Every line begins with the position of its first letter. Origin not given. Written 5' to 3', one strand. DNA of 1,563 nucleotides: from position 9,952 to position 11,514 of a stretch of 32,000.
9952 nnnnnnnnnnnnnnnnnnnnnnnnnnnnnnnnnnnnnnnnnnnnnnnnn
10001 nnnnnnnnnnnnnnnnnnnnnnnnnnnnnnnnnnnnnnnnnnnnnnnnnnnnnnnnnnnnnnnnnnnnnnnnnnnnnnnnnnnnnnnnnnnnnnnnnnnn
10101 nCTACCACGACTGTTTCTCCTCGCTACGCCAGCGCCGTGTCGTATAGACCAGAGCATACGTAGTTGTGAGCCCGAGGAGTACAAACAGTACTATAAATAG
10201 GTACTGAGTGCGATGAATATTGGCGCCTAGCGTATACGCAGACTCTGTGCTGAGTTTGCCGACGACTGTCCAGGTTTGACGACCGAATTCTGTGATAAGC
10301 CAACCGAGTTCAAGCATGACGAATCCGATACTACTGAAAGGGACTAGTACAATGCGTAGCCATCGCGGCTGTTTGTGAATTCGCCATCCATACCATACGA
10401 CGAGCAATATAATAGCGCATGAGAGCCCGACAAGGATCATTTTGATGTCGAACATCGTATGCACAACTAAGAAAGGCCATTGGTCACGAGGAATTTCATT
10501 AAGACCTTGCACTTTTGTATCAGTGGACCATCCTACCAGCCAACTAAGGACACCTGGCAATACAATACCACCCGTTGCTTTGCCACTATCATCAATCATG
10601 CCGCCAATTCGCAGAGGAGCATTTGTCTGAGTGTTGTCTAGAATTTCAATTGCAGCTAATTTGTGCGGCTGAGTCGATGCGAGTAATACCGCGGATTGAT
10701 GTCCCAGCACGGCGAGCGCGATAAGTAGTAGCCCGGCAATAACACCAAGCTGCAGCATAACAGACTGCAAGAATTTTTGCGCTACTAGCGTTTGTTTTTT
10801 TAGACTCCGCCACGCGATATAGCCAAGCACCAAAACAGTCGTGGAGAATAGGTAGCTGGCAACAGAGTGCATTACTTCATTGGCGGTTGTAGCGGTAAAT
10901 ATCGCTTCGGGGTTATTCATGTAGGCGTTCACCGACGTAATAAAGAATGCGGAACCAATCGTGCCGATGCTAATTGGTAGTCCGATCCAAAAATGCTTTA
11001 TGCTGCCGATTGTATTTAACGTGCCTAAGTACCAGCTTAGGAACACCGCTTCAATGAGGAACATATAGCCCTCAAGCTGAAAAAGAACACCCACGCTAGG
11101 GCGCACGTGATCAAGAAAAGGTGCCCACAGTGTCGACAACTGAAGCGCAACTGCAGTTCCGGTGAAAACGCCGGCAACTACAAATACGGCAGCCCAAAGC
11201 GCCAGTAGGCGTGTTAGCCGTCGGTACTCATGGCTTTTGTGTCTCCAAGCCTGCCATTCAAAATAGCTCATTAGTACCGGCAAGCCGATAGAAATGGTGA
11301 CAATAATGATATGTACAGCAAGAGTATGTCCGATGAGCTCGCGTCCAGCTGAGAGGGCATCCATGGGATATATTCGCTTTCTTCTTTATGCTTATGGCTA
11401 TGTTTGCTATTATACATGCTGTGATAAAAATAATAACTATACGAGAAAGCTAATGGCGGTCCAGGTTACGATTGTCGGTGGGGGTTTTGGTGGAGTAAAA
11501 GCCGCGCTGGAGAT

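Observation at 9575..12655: Minimal NADH-to-O2 chain (NDH-2 + cytochrome bd subunit I) with a half-size, non-canonical second subunit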

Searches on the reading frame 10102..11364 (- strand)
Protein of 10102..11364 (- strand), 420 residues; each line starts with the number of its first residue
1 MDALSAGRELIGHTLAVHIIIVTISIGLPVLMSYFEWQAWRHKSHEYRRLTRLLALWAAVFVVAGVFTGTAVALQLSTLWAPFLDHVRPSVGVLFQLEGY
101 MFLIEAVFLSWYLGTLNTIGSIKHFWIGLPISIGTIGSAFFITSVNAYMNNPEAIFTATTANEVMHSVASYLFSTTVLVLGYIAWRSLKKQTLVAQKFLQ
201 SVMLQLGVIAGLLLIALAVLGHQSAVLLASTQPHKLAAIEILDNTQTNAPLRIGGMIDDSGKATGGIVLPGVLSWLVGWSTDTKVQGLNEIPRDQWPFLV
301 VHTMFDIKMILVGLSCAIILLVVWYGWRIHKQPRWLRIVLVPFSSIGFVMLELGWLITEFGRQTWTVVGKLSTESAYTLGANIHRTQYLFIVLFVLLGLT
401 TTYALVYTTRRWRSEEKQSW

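Call 3: search_protein_families(library=pfam, proteins=[window:10102-11364:-], max_evalue=1)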
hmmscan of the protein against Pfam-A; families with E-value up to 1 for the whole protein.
window:10102-11364:- (420 aa): 3 families
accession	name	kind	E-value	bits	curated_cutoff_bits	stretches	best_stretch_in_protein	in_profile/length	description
PF01654.22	Cyt_bd_oxida_I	-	6.1e-74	249.5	26.2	1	10-410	5-415/418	Cytochrome bd terminal oxidase subunit I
PF10883.13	DUF2681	-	0.11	13.3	28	0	310-332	6-28/90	Protein of unknown function (DUF2681)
PF20219.3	DUF6579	-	0.11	12.3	27.2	1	226-297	116-177/210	Family of unknown function (DUF6579)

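Call 4: search_protein_families(library=ncbifam, proteins=[window:10102-11364:-], max_evalue=1)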
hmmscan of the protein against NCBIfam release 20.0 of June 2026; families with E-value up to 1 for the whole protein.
window:10102-11364:- (420 aa): 3 families
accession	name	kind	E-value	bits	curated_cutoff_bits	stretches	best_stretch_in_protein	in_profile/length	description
NF011677.0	PRK15097.1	equivalog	5.4e-17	61.7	968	2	13-291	14-310/522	cytochrome ubiquinol oxidase subunit I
NF011609.0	PRK15035.1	equivalog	2.1e-15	56.7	1025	2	12-300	13-319/514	cytochrome bd-II oxidase subunit 1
NF033207.2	midcut_by_XrtH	subfamily_domain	0.064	13.3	45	1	27-77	47-98/175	midcut-by-XrtH protein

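Call 19: find_homologous_proteins(query=window:10102-11364:-, max_evalue=1e-10)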
Query window:10102-11364:- (420 aa): 102 proteins with E <= 1e-10 among 8000 candidates.
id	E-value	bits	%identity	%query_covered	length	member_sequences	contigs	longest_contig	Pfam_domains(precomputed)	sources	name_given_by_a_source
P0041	1.3e-272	922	100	100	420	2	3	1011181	PF01654.23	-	-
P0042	2.2e-203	694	74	100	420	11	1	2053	PF01654.23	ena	-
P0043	2.6e-200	684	72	100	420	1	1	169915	PF01654.23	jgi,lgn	jgi:cytochrome d ubiquinol oxidase subunit I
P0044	8.6e-189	646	70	100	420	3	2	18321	PF01654.23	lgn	-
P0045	6.7e-184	630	68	100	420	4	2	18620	PF01654.23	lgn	-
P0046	1.2e-182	626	66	100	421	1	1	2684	PF01654.23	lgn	-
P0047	5.2e-180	617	66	100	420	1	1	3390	PF01654.23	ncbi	-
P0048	8.3e-179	613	66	100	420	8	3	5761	PF01654.23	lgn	-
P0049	1.5e-178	612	66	100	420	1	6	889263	PF01654.23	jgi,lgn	jgi:cytochrome d ubiquinol oxidase subunit I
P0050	3.4e-178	611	66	100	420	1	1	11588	PF01654.23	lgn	-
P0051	1.0e-177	610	65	100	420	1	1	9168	PF01654.23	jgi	jgi:cytochrome d ubiquinol oxidase subunit I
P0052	1.7e-176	606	65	100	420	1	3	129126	PF01654.23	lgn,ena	-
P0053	6.2e-176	604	65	100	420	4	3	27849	PF01654.23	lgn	-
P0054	1.2e-174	599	65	100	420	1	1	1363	PF01654.23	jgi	-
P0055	1.8e-174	599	65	100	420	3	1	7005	PF01654.23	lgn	-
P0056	1.9e-174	599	64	100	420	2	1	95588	PF01654.23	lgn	-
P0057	1.2e-173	596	64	100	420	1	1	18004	PF01654.23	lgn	-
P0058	1.6e-173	596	65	100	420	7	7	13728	PF01654.23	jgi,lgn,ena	-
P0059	1.3e-172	593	65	100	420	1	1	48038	PF01654.23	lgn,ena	-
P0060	3.1e-172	592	65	100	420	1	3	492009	PF01654.23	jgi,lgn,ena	-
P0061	1.6e-171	589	63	100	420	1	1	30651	PF01654.23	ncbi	ncbi:MAG: cytochrome ubiquinol oxidase subunit I [Candidatus Saccharimonas sp.]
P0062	9.1e-171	587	62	100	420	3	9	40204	PF01654.23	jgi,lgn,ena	-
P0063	3.1e-170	585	63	100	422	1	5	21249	PF01654.23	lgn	-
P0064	3.2e-170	585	64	100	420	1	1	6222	PF01654.23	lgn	-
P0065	6.6e-169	581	64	100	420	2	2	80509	PF01654.23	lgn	-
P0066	5.7e-167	574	62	100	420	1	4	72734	PF01654.23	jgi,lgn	-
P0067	2.0e-166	572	62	100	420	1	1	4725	PF01654.23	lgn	-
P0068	5.7e-166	571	62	100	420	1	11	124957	PF01654.23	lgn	-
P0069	7.7e-166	570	62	100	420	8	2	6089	PF01654.23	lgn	-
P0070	5.2e-163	561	60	100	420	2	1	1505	PF01654.23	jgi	jgi:cytochrome d ubiquinol oxidase subunit I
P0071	8.6e-163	560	61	100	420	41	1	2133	PF01654.23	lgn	-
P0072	2.8e-158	546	60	100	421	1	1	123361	PF01654.23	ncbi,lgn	ncbi:MAG: cytochrome ubiquinol oxidase subunit I [Candidatus Saccharimonas sp.]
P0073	8.4e-156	537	58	100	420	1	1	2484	PF01654.23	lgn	-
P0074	2.2e-154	533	57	100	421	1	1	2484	PF01654.23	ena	-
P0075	4.6e-153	528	58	100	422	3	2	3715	PF01654.23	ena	-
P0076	2.1e-152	526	59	100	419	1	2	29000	PF01654.23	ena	-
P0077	7.7e-152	524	58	100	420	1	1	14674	PF01654.23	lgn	-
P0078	1.0e-144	501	57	100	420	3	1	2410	PF01654.23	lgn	-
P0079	5.5e-144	498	55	100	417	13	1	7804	PF01654.23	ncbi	-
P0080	9.2e-136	471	65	78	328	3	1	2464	PF01654.23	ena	-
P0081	7.4e-131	455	53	100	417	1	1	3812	PF01654.23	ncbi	ncbi:MAG: cytochrome ubiquinol oxidase subunit I, partial [Candidatus Saccharibacteria bacterium]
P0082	1.8e-129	451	52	100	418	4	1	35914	PF01654.23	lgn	-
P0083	3.6e-128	446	51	100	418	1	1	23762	PF01654.23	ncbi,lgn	-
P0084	1.0e-127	445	50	100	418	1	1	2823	PF01654.23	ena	-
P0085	1.7e-127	444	50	100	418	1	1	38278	PF01654.23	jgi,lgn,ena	-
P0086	4.3e-127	443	52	100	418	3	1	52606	PF01654.23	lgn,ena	-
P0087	1.1e-126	441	52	100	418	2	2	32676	PF01654.23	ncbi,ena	-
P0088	4.2e-124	433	50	100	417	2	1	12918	PF01654.23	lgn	-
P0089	6.7e-115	403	48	98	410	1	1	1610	PF01654.23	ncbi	-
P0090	4.0e-97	344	64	58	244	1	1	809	PF01654.23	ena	-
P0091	1.1e-78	283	51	65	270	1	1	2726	PF01654.23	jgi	-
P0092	6.3e-68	248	35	100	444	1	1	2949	PF01654.23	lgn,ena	-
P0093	1.4e-62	230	51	53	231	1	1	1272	PF01654.23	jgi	-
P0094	1.6e-56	210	36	90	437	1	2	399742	PF01654.23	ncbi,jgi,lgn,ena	jgi:cytochrome d ubiquinol oxidase subunit I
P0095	6.7e-50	189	32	96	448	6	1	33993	PF01654.23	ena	-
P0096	8.5e-50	188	32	98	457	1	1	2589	PF01654.23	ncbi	ncbi:MAG TPA: cytochrome ubiquinol oxidase subunit I, partial [Solirubrobacterales bacterium]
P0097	5.8e-49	185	34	99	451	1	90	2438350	PF01654.23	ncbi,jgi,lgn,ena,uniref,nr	ncbi:cytochrome ubiquinol oxidase subunit I [Staphylococcus warneri]|uniref:cytochrome ubiquinol oxi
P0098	5.8e-49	185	34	99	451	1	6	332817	PF01654.23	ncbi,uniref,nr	ncbi:cytochrome ubiquinol oxidase subunit I [Staphylococcus warneri]|uniref:Cytochrome ubiquinol oxi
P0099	6.1e-49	185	34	99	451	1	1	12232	PF01654.23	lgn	-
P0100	7.6e-49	185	34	99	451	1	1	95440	PF01654.23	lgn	-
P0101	7.9e-49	185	34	98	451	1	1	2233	PF01654.23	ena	-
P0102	8.2e-49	185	34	99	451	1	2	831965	PF01654.23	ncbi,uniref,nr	ncbi:cytochrome ubiquinol oxidase subunit I [Staphylococcus warneri]|uniref:cytochrome ubiquinol oxi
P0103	8.2e-49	185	34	99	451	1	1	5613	PF01654.23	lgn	-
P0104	9.1e-49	185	34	99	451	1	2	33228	PF01654.23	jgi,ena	-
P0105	1.0e-48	185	34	99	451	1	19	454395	PF01654.23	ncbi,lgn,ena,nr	ncbi:MAG: cytochrome ubiquinol oxidase subunit I [Staphylococcus warneri]|nr:cytochrome ubiquinol ox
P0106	1.1e-48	185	34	99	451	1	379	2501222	PF01654.23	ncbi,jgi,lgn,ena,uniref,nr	ncbi:cytochrome ubiquinol oxidase subunit I [Staphylococcus warneri]|uniref:Cytochrome ubiquinol oxi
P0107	1.1e-48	185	34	99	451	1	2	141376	PF01654.23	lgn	-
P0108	1.2e-48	184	33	99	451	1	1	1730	PF01654.23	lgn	-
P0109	1.5e-48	184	34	99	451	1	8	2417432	PF01654.23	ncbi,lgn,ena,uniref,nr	ncbi:cytochrome ubiquinol oxidase subunit I [Staphylococcus warneri]|uniref:cytochrome ubiquinol oxi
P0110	1.5e-48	184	33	99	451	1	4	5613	PF01654.23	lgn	-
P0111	2.3e-48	184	31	90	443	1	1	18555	PF01654.23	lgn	-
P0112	2.4e-48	183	33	97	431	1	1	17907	PF01654.23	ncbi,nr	ncbi:cytochrome ubiquinol oxidase subunit I, partial [Bacillaceae bacterium HSR45]|nr:cytochrome ubi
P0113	3.3e-48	183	34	99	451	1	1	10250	PF01654.23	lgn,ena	-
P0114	1.5e-46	177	31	98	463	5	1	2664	PF01654.23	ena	-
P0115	8.5e-46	175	31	90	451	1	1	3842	PF01654.23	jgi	jgi:cytochrome d ubiquinol oxidase subunit I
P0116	1.2e-44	171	32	100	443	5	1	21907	PF01654.23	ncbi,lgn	-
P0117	5.9e-44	169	32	99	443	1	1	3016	PF01654.23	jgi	jgi:cytochrome d ubiquinol oxidase subunit I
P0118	6.5e-44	169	29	99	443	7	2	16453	PF01654.23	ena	-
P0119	5.0e-38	149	30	98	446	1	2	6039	PF01654.23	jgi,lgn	-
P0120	4.4e-37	146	28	94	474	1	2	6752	PF01654.23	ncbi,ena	-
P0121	5.9e-37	146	30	98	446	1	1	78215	PF01654.23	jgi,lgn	-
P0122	4.6e-30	123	27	99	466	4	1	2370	PF01654.23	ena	-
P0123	5.3e-29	120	30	89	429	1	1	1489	PF01654.23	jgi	jgi:cytochrome bd ubiquinol oxidase subunit I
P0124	2.0e-28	118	37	63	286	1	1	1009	PF01654.23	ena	-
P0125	7.5e-28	116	28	87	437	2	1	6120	PF01654.23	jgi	jgi:cytochrome d ubiquinol oxidase subunit I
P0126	8.7e-28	116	28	91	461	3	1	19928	PF01654.23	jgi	jgi:cytochrome d ubiquinol oxidase subunit I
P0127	1.9e-26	111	28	90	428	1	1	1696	PF01654.23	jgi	jgi:cytochrome bd ubiquinol oxidase subunit I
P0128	7.7e-25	106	28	96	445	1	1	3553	PF01654.23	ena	-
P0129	1.6e-23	102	27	97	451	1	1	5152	PF01654.23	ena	-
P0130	1.1e-22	99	27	98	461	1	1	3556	PF01654.23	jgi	jgi:cytochrome d ubiquinol oxidase subunit I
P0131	1.9e-22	98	27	98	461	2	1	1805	PF01654.23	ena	-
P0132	1.7e-21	95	28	98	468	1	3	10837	PF01654.23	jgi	jgi:cytochrome d ubiquinol oxidase subunit I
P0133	1.8e-21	95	28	98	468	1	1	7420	PF01654.23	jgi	jgi:cytochrome d ubiquinol oxidase subunit I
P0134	4.9e-20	90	28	98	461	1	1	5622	PF01654.23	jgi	jgi:cytochrome bd ubiquinol oxidase subunit I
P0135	5.6e-20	90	29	98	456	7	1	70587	PF01654.23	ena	-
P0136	4.4e-19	87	25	97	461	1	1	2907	PF01654.23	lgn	-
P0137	1.1e-17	82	26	96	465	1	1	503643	PF01654.23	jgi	jgi:cytochrome bd ubiquinol oxidase subunit I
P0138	1.5e-17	82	28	85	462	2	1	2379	PF01654.23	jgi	jgi:cytochrome bd ubiquinol oxidase subunit I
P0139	2.2e-16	78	27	100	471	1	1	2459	PF01654.23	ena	-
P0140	2.3e-16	78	26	98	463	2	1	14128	PF01654.23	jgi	-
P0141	2.5e-16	78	26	98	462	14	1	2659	PF01654.23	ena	-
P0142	3.5e-16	77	29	24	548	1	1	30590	PF01654.23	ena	-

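Call 20: search_solved_structures(query=window:10102-11364:-, max_evalue=0.001, show_alignments=3)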
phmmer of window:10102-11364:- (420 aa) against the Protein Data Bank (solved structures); distinct sequences matched with E-value up to 0.001: 7.
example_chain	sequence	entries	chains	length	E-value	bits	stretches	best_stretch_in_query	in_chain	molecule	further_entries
5doq_A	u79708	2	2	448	8.8e-50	173.3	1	7-411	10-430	Bd-type quinol oxidase subunit I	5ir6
9r2g_A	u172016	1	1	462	3e-34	122.1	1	7-416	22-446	Cytochrome bd menaquinol oxidase subunit I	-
6rko_A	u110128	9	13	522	3.1e-19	72.7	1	8-291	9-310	Cytochrome bd-I ubiquinol oxidase subunit 1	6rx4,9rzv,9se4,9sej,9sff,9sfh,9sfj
7nkz_A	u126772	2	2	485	7e-15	58.3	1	5-408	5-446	Probable integral membrane cytochrome D ubiquinol oxidase (Subunit I) CydA (Cytochrome BD-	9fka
7ose_A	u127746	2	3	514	3.5e-14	56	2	7-299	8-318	Cytochrome bd-II ubiquinol oxidase subunit 1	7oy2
7d5i_A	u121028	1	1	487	1.2e-10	44.3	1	1-406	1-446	Cytochrome D ubiquinol oxidase subunit 1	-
8b4o_A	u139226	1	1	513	1.6e-09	40.6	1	1-369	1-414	Cytochrome BD ubiquinol oxidase subunit I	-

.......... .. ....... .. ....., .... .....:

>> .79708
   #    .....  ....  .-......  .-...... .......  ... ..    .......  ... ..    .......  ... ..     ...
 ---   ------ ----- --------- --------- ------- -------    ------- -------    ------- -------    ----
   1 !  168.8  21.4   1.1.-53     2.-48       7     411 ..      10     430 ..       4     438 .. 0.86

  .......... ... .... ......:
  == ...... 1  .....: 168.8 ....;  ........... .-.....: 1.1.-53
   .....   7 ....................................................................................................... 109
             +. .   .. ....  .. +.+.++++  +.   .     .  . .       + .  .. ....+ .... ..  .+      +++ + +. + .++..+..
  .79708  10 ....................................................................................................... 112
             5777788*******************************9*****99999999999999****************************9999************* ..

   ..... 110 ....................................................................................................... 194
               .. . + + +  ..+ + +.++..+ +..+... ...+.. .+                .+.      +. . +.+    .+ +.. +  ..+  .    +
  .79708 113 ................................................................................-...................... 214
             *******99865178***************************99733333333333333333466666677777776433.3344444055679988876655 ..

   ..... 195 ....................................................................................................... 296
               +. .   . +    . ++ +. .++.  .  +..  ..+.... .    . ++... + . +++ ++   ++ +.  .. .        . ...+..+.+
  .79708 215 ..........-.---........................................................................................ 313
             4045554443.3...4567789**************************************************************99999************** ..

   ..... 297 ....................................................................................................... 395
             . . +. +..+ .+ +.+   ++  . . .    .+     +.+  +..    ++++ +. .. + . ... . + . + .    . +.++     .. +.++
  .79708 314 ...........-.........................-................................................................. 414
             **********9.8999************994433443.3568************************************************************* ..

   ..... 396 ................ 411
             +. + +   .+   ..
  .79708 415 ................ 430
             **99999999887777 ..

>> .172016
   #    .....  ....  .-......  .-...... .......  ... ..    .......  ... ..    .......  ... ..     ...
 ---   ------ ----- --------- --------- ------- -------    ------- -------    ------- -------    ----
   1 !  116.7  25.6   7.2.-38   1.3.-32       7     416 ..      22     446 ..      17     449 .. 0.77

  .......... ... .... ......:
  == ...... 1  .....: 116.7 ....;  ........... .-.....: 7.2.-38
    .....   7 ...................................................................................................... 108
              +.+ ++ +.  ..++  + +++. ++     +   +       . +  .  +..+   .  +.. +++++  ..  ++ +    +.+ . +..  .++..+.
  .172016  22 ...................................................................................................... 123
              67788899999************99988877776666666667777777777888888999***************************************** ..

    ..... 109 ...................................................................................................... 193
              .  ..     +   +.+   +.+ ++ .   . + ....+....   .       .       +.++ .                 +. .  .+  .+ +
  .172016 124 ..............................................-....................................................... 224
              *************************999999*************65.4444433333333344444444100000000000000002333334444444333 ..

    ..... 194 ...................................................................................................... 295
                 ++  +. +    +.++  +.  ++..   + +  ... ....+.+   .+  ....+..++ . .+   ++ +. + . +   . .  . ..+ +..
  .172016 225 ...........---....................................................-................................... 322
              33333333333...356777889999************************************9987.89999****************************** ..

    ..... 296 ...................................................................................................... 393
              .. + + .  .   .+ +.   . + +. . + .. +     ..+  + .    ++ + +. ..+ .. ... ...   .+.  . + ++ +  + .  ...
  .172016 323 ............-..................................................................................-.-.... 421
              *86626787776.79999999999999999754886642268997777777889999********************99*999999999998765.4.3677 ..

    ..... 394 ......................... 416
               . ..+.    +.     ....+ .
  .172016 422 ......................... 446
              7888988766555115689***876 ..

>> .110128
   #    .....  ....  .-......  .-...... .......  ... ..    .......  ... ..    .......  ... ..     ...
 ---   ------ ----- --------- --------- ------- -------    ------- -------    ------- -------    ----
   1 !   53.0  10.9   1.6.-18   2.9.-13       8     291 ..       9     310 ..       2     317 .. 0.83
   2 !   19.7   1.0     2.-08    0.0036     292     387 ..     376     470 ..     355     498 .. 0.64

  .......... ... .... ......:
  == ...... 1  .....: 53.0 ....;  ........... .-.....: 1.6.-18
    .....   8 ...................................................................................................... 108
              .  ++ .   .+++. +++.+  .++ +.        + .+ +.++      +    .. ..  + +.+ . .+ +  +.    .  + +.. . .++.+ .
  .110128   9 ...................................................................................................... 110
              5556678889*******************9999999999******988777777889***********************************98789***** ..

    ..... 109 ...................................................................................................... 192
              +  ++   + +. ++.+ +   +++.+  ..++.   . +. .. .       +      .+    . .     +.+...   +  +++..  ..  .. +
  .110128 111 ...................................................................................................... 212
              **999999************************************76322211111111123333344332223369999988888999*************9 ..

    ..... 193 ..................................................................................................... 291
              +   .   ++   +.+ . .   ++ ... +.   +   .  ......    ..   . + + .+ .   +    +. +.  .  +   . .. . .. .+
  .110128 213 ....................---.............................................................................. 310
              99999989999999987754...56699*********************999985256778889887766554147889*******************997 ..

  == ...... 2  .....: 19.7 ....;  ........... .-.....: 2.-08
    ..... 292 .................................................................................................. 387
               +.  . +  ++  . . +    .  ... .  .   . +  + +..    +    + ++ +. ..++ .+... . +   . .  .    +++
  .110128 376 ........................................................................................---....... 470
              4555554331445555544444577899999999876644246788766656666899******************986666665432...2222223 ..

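Call 22: find_encoding_contigs(protein=P0094, flank=5000, max_places=2)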
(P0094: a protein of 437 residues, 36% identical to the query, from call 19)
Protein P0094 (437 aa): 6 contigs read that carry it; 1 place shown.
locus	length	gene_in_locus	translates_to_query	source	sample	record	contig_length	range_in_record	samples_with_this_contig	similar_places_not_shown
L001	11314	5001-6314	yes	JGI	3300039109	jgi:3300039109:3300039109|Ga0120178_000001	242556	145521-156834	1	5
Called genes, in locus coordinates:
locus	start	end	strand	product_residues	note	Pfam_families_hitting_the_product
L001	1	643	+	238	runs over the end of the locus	-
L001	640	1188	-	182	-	-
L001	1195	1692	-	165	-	PF00186:DHFR_1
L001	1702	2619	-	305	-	PF00303:Thymidylat_synt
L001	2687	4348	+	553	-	PF01565:FAD_binding_4, PF02913:FAD-oxidase_C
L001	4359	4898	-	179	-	PF07681:DoxX (weak)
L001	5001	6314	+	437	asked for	PF01654:Cyt_bd_oxida_I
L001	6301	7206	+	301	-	PF02322:Cyt_bd_oxida_II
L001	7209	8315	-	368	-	PF03816:LytR_cpsA_psr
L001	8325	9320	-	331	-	PF00512:HisKA, PF02518:HATPase_c, PF14501:HATPase_c_5 (weak)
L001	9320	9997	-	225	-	PF00072:Response_reg, PF00486:Trans_reg_C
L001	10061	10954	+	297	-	PF14378:PAP2_3, PF01569:PAP2 (weak), PF14360:PAP2_C (weak)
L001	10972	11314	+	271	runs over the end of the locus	PF02557:VanY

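Call 23: find_encoding_contigs(protein=P0086, flank=4000, max_places=2)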
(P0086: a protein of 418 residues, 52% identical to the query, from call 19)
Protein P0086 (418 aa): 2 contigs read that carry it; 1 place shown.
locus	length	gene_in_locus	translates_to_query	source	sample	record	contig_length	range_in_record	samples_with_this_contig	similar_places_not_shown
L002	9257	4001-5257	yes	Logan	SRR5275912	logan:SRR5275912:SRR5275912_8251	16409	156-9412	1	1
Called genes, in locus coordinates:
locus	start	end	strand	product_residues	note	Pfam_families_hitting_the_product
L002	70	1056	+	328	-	PF13091:PLDc_2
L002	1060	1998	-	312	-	PF07992:Pyr_redox_2, PF13738:Pyr_redox_3, PF00070:Pyr_redox (weak)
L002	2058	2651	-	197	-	PF00254:FKBP_C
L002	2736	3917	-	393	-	PF07992:Pyr_redox_2, PF00070:Pyr_redox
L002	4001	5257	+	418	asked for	PF01654:Cyt_bd_oxida_I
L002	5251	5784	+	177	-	-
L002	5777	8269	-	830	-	PF01588:tRNA_bind, PF03483:B3_4, PF03484:B5, PF17759:tRNA_synthFbeta, PF03147:FDX-ACB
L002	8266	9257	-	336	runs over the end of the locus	PF02912:Phe_tRNA-synt_N, PF01409:tRNA-synt_2d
